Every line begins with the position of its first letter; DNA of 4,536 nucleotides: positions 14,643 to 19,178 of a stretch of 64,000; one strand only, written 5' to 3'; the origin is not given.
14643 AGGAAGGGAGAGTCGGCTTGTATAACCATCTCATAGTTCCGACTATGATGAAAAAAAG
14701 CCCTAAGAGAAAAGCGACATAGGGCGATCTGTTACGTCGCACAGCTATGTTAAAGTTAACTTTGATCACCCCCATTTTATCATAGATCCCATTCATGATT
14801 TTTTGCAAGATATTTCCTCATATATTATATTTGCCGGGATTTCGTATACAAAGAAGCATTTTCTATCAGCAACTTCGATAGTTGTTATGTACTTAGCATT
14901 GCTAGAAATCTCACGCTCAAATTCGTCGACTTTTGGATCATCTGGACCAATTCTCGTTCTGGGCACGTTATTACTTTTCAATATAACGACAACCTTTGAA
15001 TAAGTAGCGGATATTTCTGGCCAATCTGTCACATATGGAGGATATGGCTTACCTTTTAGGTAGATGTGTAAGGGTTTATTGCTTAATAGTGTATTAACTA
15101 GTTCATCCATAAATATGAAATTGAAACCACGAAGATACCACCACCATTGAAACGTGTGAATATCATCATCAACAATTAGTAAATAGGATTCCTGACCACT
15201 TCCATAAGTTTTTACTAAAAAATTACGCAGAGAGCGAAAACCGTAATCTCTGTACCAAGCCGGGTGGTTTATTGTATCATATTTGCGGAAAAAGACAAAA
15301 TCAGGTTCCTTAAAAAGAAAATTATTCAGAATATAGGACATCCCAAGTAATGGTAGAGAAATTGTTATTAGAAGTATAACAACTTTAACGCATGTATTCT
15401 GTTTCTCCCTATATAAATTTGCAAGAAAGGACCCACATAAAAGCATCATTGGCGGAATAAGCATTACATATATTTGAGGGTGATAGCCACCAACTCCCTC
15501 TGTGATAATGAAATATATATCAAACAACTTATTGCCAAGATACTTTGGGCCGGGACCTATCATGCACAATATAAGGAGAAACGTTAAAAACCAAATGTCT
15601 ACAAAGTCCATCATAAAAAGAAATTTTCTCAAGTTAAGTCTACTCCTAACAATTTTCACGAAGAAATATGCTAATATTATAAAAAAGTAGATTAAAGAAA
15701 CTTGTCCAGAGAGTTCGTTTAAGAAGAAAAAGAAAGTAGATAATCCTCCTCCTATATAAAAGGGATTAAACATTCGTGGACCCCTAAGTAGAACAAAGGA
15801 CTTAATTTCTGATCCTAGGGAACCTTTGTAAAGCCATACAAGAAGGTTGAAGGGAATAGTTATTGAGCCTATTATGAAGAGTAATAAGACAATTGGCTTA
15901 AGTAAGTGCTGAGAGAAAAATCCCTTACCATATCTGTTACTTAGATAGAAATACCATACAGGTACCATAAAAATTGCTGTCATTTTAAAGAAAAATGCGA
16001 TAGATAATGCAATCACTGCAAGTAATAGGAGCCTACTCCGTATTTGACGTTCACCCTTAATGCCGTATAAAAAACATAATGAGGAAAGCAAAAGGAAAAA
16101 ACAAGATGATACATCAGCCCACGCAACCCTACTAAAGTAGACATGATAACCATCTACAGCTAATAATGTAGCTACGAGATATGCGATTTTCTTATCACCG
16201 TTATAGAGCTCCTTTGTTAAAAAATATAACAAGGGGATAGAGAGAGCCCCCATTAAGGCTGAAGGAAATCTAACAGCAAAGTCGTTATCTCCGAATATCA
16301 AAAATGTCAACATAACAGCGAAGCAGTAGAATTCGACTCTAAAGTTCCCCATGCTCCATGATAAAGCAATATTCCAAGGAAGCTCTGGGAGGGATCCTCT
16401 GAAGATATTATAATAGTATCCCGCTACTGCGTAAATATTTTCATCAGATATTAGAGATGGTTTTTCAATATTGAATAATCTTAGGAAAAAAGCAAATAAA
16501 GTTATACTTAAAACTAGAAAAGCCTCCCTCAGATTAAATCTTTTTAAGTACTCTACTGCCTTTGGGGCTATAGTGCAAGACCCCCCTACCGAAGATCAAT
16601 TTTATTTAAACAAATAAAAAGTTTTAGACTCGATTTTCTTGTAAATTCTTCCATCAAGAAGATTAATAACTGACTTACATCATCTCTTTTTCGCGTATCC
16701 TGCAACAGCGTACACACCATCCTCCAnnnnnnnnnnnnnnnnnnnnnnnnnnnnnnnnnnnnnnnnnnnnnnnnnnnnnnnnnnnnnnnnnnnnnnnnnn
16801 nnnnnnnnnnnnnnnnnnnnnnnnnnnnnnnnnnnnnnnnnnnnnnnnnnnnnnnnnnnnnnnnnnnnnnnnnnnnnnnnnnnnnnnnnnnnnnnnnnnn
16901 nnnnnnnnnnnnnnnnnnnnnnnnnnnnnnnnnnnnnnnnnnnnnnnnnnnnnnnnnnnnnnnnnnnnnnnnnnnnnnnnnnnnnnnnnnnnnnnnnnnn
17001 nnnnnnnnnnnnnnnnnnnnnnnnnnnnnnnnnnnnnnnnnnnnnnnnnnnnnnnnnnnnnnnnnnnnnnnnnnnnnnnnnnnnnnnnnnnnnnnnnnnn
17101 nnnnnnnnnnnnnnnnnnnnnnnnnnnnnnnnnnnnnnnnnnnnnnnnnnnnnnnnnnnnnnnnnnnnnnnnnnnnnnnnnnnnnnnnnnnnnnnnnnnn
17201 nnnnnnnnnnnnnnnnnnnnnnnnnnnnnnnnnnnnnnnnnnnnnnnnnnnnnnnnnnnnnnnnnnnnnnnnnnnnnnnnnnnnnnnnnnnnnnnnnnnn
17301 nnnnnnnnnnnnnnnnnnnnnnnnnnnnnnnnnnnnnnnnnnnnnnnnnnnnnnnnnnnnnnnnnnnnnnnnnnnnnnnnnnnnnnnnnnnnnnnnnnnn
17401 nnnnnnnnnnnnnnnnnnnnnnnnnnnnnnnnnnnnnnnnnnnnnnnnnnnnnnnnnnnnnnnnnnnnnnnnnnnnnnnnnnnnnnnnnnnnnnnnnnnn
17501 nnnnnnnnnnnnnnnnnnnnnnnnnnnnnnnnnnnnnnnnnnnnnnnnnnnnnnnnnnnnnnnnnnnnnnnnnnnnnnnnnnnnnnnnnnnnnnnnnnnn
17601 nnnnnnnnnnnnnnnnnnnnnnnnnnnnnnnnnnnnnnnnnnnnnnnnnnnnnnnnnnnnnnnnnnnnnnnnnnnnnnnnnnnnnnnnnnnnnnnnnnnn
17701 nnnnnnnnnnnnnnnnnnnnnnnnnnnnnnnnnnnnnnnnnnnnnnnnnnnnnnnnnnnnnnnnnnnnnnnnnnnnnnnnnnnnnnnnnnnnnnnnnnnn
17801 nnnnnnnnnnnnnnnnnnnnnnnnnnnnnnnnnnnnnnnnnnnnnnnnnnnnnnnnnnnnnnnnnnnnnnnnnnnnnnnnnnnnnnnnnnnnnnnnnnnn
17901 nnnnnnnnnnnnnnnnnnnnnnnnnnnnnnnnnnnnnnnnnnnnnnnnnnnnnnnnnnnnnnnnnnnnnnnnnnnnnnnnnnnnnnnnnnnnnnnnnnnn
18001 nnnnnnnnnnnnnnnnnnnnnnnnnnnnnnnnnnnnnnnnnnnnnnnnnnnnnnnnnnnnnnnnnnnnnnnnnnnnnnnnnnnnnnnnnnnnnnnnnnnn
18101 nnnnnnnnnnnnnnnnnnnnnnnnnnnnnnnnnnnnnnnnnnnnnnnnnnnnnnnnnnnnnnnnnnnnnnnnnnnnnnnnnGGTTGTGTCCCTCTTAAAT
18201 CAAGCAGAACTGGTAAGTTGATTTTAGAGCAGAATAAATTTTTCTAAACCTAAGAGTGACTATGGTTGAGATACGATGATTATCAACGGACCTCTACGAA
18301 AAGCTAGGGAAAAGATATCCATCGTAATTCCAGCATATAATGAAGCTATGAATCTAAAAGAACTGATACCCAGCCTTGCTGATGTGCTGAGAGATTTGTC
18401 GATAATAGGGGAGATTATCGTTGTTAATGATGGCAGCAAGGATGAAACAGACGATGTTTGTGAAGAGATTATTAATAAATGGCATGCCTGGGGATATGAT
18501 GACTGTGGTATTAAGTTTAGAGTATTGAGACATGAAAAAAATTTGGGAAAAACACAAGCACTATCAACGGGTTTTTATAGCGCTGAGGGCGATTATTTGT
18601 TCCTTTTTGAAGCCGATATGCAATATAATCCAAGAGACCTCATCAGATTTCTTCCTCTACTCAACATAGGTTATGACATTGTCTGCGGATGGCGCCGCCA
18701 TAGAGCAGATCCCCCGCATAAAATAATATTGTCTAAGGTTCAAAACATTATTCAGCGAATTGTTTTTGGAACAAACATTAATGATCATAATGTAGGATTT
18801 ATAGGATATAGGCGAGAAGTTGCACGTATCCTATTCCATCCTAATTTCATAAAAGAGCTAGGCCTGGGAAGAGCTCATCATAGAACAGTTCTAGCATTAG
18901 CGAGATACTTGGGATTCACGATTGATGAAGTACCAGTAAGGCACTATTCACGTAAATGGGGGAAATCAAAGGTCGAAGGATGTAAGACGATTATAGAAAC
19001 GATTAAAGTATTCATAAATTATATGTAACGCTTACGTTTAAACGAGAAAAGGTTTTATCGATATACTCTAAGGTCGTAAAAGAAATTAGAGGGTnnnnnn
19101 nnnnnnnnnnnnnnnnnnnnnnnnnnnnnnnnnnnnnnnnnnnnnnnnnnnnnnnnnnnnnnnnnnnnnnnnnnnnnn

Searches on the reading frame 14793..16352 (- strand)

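Call 7: search_protein_families(library=pfam, proteins=[window:14793-16352:-], max_evalue=0.001)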
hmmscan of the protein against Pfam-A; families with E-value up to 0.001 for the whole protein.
window:14793-16352:- (519 aa): 2 families
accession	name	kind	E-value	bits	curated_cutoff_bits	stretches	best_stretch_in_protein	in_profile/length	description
PF13231.12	PMT_2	-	6.5e-15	56.1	26.1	1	12-161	9-153/160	Dolichyl-phosphate-mannose-protein mannosyltransferase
PF02366.24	PMT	-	6.9e-13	49.2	22.7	1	19-171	76-233/245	Dolichyl-phosphate-mannose-protein mannosyltransferase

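Call 82: search_protein_families(library=ncbifam, proteins=[window:14793-16352:-], max_evalue=0.00001)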
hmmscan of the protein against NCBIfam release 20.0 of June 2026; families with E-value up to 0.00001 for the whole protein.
window:14793-16352:- (519 aa): 1 family
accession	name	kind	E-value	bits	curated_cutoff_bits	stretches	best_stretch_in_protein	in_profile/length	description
TIGR03663.1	TIGR03663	subfamily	9.7e-10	38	126.25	1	15-176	61-224/435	flippase activity-associated protein Agl23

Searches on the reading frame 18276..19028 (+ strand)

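Call 8: search_protein_families(library=pfam, proteins=[window:18276-19028:+], max_evalue=0.001)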
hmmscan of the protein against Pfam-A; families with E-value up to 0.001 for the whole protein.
window:18276-19028:+ (250 aa): 2 families
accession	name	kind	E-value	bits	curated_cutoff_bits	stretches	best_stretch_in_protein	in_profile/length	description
PF00535.33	Glycos_transf_2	-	3.2e-28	99.2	23.3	1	15-183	1-164/168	Glycosyl transferase family 2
PF13641.12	Glyco_tranf_2_3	-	4.6e-05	24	27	1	14-137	3-120/230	Glycosyltransferase like family 2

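Call 82: search_protein_families(library=ncbifam, proteins=[window:18276-19028:+], max_evalue=0.00001)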
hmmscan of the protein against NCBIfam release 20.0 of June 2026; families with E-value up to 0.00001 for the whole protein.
window:18276-19028:+ (250 aa): 15 families
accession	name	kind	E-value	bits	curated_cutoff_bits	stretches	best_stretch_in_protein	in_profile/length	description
NF007986.1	PRK10714.1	equivalog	2.1e-22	79.5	529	1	12-235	6-212/316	undecaprenyl-phosphate 4-deoxy-4-formamido-L-arabinose transferase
NF047588.1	GlcsyltransPgfSStrep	equivalog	6.1e-17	61.8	500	1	13-233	2-205/308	glycosyltransferase PgfS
TIGR03937.1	PgaC_IcaA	equivalog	1.6e-14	53.7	422.3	1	9-115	42-136/407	poly-beta-1,6-N-acetyl-D-glucosamine synthase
NF058614.1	PPMAGASynPpgS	equivalog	1.7e-11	44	370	1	15-241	3-218/226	polyprenyl-phospho-N-acetylgalactosaminyl synthase PpgS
TIGR04283.1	glyco_like_mftF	equivalog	3.7e-11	43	182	1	14-118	1-86/221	TIGR04283 family arsenosugar biosynthesis glycosyltransferase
NF007482.0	PRK10073.1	equivalog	4.2e-10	39.1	423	1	10-120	4-101/334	glycosyltransferase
NF041875.1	EPS_EpsD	equivalog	2e-09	37.3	370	1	14-123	1-98/325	exopolysaccharide biosynthesis glycosyltransferase EpsD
NF010496.0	PRK13915.1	equivalog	3.8e-09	36.1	262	1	9-119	28-131/307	glucosyl-3-phosphoglycerate synthase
TIGR04182.1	glyco_TIGR04182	equivalog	3.1e-08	33.3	325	1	14-227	2-194/293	S-layer glycoprotein N-glycosyltransferase AglJ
TIGR03965.1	mycofact_glyco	equivalog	3.9e-08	32.6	280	1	11-129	73-179/467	mycofactocin biosynthesis glycosyltransferase MftF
NF038302.1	EPS_HpsE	equivalog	6.3e-08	31.9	300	1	14-107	3-89/307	hormogonium polysaccharide biosynthesis glycosyltransferase HpsE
TIGR03469.1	HpnB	hypoth_equivalog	1.3e-07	31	379.25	1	8-124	40-155/386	hopene-associated glycosyltransferase HpnB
TIGR03111.1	glyc2_xrt_Gpos1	hypoth_equivalog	8.5e-07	28.1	363.95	1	12-116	49-143/439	TIGR03111 family XrtG-associated glycosyltransferase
NF041391.1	DPhHxTase_Halo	equivalog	3.2e-06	26.3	375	0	20-234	3-193/213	dolichyl-phosphate hexose transferase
NF047683.1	TeichurnBiosyTuaG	equivalog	7.8e-06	25.7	400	0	9-126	3-108/252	teichuronic acid biosynthesis protein TuaG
